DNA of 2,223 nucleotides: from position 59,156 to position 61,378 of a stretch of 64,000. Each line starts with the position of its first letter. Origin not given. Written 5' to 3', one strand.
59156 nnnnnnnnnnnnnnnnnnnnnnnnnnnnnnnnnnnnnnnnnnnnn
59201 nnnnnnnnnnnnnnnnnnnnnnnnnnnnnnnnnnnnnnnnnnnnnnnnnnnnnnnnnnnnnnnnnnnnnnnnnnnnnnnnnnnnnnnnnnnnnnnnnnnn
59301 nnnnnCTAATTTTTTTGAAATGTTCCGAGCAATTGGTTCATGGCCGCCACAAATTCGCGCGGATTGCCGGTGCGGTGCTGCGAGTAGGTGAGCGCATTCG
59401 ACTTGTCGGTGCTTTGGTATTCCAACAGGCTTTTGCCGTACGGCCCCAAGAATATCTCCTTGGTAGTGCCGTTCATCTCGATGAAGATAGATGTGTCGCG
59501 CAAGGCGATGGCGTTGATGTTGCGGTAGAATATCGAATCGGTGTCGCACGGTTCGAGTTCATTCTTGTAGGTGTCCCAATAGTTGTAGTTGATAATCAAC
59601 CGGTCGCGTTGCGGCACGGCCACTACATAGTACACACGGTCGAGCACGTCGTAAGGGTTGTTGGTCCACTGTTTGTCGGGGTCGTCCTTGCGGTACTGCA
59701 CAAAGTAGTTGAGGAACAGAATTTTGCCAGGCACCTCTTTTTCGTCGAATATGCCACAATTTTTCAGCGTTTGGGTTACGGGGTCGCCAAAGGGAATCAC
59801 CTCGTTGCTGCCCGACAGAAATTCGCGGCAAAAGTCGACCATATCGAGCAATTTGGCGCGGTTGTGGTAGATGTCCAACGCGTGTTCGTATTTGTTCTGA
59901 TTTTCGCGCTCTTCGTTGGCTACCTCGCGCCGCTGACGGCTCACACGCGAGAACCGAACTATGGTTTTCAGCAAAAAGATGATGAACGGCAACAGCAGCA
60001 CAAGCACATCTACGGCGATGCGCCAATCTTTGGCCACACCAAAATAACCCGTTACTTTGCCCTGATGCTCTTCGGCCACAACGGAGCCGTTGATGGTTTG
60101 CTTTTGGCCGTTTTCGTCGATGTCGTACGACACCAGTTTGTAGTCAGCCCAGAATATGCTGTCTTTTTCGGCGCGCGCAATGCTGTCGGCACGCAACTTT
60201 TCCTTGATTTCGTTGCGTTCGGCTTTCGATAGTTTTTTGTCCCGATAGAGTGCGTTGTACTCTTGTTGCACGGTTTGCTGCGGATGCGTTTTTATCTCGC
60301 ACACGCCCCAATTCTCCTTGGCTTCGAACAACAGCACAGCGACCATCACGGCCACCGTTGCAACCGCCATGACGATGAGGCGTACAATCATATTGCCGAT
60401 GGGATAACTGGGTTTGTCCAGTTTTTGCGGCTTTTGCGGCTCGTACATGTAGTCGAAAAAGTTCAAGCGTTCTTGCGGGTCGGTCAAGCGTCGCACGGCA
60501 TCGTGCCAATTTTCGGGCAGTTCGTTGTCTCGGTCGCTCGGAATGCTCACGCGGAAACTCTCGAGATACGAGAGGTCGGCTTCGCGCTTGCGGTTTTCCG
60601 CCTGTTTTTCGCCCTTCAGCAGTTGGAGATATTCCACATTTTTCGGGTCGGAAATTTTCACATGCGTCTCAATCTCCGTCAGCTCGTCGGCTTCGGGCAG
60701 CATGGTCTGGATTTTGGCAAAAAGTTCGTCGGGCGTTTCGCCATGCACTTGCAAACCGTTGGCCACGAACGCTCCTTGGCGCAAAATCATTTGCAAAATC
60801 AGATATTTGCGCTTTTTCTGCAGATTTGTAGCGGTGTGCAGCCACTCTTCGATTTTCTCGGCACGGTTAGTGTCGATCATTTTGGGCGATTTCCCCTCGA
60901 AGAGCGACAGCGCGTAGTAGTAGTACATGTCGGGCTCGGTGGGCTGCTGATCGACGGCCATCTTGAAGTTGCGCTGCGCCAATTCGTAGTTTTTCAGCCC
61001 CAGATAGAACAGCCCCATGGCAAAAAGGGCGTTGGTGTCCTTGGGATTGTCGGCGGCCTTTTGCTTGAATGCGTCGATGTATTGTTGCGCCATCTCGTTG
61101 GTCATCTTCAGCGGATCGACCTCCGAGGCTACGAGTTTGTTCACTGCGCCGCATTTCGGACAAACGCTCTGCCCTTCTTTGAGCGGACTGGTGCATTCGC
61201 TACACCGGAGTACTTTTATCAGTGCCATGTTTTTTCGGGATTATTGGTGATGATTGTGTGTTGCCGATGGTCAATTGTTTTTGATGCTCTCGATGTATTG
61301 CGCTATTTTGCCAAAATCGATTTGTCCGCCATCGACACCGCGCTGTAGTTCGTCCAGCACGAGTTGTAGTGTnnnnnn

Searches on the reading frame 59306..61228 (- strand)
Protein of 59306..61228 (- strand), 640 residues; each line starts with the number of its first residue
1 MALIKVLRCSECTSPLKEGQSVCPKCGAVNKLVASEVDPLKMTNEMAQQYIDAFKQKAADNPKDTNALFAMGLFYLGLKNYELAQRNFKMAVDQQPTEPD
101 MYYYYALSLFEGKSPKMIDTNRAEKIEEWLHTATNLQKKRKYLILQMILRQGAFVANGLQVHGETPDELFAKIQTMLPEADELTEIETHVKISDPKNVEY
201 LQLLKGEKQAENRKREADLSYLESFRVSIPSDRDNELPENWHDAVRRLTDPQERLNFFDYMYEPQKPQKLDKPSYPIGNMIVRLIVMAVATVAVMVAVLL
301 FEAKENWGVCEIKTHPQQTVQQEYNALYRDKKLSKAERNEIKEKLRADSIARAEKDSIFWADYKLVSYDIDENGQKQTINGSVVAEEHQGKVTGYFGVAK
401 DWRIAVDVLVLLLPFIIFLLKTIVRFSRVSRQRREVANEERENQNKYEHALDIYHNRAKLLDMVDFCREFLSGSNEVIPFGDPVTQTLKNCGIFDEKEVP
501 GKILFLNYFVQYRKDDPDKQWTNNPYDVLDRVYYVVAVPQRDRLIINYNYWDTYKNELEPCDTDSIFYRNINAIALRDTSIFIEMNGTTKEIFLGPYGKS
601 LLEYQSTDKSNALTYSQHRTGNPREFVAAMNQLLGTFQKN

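Call 13: search_protein_families(library=pfam, proteins=[window:59306-61228:-])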
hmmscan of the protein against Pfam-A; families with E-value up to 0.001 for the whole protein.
window:59306-61228:- (640 aa): 2 families
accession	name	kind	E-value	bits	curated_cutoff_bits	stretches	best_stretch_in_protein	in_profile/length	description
PF13248.11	Zn_ribbon_3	-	0.00014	21.6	27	1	8-29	4-25/26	zinc-ribbon domain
PF13240.11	Zn_Ribbon_1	-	0.00067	19.8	25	0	9-28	2-21/23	zinc-ribbon domain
